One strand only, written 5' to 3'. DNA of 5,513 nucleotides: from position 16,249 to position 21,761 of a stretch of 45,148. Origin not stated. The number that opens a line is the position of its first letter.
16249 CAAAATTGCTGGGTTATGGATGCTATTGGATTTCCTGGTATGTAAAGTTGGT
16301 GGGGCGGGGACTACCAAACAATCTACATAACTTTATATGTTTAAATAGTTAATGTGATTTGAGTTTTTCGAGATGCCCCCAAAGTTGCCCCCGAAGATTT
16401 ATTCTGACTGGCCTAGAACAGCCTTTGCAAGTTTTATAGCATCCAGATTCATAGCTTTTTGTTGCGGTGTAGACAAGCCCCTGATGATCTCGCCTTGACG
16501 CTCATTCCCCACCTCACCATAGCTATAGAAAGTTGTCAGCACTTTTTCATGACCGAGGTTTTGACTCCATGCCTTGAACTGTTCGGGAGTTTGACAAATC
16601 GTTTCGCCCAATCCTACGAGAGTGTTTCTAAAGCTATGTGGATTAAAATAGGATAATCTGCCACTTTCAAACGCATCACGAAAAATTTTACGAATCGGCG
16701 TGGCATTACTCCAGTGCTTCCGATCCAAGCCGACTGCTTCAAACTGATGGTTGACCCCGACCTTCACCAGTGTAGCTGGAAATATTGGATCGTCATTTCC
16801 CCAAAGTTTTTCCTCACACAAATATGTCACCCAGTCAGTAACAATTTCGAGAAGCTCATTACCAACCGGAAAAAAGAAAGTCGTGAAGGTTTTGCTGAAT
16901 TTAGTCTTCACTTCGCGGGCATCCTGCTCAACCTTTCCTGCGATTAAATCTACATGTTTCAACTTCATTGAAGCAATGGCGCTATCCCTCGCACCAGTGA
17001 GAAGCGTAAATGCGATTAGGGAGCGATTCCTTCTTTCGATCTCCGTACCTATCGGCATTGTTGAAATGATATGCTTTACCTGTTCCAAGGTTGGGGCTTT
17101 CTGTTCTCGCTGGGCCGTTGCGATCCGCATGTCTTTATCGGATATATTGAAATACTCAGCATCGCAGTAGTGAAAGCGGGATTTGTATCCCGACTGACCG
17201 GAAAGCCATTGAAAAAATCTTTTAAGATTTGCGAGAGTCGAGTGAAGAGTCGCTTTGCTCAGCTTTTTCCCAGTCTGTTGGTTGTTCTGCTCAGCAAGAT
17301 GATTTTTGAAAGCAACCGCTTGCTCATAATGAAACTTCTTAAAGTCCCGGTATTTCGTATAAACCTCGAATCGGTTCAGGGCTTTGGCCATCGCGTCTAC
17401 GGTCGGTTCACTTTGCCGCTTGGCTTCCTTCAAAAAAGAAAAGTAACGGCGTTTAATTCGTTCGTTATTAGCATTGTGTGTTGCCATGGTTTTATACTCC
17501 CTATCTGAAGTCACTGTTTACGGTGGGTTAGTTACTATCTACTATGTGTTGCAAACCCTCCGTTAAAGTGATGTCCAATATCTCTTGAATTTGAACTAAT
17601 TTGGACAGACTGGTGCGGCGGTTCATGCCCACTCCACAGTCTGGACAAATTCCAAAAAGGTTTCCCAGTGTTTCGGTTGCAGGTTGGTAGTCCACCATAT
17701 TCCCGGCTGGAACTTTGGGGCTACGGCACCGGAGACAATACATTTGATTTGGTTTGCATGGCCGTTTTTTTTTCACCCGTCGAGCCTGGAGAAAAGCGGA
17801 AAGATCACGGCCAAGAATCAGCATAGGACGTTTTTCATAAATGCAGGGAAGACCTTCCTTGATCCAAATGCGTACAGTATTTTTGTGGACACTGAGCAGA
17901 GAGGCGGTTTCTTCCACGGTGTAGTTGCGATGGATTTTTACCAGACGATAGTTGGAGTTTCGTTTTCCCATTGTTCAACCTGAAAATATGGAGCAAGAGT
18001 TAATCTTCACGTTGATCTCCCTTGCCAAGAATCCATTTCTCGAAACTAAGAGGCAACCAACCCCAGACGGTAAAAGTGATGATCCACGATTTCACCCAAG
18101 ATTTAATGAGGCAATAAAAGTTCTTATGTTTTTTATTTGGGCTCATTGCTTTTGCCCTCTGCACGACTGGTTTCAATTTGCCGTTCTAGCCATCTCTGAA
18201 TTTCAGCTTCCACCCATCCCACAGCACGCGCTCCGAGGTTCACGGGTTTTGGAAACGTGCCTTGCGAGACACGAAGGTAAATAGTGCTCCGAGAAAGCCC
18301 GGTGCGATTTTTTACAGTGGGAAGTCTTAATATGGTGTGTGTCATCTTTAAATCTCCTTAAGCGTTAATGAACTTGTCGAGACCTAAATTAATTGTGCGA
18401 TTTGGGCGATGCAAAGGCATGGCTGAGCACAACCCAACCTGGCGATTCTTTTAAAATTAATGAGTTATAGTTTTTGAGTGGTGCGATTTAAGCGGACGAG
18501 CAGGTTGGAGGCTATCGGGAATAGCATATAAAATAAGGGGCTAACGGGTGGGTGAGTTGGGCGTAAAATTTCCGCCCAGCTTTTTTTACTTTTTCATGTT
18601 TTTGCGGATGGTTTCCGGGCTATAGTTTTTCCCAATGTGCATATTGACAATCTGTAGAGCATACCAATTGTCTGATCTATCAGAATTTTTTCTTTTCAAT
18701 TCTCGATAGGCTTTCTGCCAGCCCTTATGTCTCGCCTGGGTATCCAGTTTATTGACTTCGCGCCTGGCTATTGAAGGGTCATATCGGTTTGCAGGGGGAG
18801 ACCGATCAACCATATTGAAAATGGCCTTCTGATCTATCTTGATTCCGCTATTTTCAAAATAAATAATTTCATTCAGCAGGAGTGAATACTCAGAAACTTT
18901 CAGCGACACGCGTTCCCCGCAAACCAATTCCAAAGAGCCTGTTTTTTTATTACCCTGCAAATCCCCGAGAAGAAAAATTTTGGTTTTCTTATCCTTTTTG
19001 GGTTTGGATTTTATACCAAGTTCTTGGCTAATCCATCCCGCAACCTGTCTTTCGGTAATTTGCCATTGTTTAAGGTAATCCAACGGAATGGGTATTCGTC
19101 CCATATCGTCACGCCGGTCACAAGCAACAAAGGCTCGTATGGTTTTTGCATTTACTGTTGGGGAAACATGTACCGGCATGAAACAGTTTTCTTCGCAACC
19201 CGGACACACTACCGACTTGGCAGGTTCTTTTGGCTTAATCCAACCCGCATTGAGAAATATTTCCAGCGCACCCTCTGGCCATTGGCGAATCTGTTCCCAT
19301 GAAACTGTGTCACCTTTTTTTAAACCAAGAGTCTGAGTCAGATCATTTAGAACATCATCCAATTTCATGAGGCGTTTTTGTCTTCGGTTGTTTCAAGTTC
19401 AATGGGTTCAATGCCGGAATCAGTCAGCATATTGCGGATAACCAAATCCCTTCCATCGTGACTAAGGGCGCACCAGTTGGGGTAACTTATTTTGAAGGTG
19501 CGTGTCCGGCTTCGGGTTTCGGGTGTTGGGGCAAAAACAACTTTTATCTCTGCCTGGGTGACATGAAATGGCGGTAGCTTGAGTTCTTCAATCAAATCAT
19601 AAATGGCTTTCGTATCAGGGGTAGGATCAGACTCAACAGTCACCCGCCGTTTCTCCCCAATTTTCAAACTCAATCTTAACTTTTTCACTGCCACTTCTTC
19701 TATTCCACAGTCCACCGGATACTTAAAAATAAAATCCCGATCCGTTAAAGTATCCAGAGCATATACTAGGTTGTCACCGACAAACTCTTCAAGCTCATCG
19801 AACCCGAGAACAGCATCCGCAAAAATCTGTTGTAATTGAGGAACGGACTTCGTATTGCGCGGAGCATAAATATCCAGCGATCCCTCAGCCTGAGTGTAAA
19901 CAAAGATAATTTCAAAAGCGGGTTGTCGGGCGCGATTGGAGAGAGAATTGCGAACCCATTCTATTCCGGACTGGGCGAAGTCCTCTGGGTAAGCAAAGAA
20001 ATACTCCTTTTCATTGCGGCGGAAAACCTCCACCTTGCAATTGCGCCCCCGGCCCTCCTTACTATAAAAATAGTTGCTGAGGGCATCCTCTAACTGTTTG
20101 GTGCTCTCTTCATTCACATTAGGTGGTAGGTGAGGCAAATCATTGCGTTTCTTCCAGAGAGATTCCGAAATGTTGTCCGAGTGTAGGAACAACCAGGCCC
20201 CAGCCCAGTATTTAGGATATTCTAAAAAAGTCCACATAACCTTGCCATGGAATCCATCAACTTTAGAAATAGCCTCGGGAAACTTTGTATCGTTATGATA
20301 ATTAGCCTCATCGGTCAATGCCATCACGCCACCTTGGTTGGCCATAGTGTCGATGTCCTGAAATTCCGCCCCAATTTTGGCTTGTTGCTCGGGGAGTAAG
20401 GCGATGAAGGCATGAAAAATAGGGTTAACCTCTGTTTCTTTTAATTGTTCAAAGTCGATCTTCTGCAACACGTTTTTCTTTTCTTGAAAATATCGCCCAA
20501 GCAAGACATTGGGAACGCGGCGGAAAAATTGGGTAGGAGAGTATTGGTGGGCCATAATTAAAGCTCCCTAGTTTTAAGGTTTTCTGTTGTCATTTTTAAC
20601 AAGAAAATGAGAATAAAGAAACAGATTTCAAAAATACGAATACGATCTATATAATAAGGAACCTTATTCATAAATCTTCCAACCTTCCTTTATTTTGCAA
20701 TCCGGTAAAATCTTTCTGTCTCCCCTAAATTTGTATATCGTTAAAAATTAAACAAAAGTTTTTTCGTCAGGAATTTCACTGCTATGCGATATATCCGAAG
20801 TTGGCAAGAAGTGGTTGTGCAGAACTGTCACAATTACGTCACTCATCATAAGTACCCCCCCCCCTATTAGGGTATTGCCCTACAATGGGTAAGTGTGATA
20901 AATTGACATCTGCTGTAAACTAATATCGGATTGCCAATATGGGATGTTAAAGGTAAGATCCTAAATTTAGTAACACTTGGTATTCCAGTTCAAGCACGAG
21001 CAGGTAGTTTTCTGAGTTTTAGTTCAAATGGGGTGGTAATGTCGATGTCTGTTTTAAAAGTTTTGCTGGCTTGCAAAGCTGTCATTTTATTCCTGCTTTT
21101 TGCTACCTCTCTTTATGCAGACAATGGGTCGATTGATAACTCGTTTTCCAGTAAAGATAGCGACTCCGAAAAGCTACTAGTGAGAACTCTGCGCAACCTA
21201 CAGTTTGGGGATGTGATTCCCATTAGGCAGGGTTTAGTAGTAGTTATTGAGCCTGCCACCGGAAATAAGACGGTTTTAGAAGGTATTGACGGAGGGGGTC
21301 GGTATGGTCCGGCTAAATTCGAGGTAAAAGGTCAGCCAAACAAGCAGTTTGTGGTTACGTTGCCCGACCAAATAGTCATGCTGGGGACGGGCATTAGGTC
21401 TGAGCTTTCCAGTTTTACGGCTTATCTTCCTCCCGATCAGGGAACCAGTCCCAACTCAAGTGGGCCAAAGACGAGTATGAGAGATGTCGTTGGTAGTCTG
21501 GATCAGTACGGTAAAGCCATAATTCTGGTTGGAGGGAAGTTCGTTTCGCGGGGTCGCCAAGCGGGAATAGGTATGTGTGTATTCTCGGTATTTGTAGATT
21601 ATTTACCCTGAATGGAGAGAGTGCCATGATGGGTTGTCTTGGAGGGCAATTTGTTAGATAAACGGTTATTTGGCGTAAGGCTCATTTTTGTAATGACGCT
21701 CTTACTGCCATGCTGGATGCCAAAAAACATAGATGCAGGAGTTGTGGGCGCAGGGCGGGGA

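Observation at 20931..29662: Island cargo is a complete chaperone-usher-like fibre locus built from DUF4402/SCPU-like subunits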

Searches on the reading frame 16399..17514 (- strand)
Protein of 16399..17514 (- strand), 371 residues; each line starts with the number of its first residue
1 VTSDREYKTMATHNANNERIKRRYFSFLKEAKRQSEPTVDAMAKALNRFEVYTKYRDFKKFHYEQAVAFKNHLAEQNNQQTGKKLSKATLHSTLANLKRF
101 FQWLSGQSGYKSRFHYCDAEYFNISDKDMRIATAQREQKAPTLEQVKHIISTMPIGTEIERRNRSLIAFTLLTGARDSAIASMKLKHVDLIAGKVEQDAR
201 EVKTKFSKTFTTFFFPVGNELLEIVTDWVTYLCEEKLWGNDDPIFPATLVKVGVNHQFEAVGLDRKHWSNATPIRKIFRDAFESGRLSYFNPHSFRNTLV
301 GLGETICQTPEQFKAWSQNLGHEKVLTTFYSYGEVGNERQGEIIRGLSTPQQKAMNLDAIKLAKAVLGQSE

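Call 67: search_protein_families(library=pfam, proteins=[window:16399-17514:-], max_evalue=0.001)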
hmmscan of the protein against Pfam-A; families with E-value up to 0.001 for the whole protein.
window:16399-17514:- (371 aa): 3 families
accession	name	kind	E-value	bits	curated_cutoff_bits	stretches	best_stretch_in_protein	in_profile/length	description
PF00589.27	Phage_integrase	-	4.7e-09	36.7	27.1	1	144-299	6-136/172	Phage integrase family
PF02899.23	Phage_int_SAM_1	-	6.5e-06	26.8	22.3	1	23-104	3-79/83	Phage integrase, N-terminal SAM-like domain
PF13495.12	Phage_int_SAM_4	-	0.00041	21.1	27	1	30-106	10-80/85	Phage integrase, N-terminal SAM-like domain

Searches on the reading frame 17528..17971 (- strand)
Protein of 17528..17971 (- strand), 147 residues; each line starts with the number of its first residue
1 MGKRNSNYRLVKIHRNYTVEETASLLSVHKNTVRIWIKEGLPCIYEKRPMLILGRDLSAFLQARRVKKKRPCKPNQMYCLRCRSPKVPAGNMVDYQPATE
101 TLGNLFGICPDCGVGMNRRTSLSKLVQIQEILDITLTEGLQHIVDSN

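Call 67: search_protein_families(library=pfam, proteins=[window:17528-17971:-], max_evalue=0.001)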
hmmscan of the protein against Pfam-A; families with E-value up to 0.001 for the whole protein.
window:17528-17971:- (147 aa): 1 family
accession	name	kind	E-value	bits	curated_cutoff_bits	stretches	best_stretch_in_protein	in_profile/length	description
PF12728.13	HTH_17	-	1.7e-07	31.8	27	1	17-65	2-51/51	Helix-turn-helix domain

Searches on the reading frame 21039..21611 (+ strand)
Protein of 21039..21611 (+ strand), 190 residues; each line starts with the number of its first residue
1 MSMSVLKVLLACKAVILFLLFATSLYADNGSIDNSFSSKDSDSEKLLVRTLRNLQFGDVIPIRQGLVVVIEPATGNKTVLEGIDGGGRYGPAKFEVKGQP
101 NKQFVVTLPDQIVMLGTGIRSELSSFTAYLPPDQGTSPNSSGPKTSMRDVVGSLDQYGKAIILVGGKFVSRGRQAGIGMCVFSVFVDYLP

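Call 4: search_protein_families(library=pfam, proteins=[window:21039-21611:+], max_evalue=1)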
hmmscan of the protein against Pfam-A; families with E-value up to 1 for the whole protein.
window:21039-21611:+ (190 aa): 1 family
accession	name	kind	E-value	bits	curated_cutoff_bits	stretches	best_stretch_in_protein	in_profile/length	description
PF14352.11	DUF4402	-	1e-10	42.8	25.2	1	50-188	5-129/129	Domain of unknown function (DUF4402)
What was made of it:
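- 21039..21611 (+): Subunit gene 1 (class A). It has a signal peptide and ends DYLP. Its N-terminal segment is polar/charged (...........), with no alternating-hydrophobic extension. Candidate distal-end (tip) subunit. DUF4402 42.8 bits (call 4).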

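Call 5: search_protein_families(library=ncbifam, proteins=[window:21039-21611:+], max_evalue=1)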
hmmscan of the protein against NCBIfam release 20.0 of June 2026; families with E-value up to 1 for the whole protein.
window:21039-21611:+ (190 aa): 0 families

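Call 15: search_solved_structures(query=A2, max_evalue=10, show_alignments=3)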
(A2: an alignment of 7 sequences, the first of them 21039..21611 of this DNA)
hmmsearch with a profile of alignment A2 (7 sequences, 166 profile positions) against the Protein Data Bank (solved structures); distinct sequences matched with E-value up to 10: 5.
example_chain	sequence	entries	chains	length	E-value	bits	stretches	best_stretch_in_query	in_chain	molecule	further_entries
6gut_A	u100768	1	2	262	0.059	16.4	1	92-160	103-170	23S rRNA pseudouridine synthase D,PilA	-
6d47_A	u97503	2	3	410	0.6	13.1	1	46-163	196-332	Beta sliding clamp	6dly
5foj_A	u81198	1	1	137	0.79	12.7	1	131-158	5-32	Nanobody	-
2qgm_A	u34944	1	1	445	1.2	12.1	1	1-50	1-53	Succinoglycan biosynthesis protein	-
8hr2_B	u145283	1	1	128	2.2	11.3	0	131-157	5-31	NB1C6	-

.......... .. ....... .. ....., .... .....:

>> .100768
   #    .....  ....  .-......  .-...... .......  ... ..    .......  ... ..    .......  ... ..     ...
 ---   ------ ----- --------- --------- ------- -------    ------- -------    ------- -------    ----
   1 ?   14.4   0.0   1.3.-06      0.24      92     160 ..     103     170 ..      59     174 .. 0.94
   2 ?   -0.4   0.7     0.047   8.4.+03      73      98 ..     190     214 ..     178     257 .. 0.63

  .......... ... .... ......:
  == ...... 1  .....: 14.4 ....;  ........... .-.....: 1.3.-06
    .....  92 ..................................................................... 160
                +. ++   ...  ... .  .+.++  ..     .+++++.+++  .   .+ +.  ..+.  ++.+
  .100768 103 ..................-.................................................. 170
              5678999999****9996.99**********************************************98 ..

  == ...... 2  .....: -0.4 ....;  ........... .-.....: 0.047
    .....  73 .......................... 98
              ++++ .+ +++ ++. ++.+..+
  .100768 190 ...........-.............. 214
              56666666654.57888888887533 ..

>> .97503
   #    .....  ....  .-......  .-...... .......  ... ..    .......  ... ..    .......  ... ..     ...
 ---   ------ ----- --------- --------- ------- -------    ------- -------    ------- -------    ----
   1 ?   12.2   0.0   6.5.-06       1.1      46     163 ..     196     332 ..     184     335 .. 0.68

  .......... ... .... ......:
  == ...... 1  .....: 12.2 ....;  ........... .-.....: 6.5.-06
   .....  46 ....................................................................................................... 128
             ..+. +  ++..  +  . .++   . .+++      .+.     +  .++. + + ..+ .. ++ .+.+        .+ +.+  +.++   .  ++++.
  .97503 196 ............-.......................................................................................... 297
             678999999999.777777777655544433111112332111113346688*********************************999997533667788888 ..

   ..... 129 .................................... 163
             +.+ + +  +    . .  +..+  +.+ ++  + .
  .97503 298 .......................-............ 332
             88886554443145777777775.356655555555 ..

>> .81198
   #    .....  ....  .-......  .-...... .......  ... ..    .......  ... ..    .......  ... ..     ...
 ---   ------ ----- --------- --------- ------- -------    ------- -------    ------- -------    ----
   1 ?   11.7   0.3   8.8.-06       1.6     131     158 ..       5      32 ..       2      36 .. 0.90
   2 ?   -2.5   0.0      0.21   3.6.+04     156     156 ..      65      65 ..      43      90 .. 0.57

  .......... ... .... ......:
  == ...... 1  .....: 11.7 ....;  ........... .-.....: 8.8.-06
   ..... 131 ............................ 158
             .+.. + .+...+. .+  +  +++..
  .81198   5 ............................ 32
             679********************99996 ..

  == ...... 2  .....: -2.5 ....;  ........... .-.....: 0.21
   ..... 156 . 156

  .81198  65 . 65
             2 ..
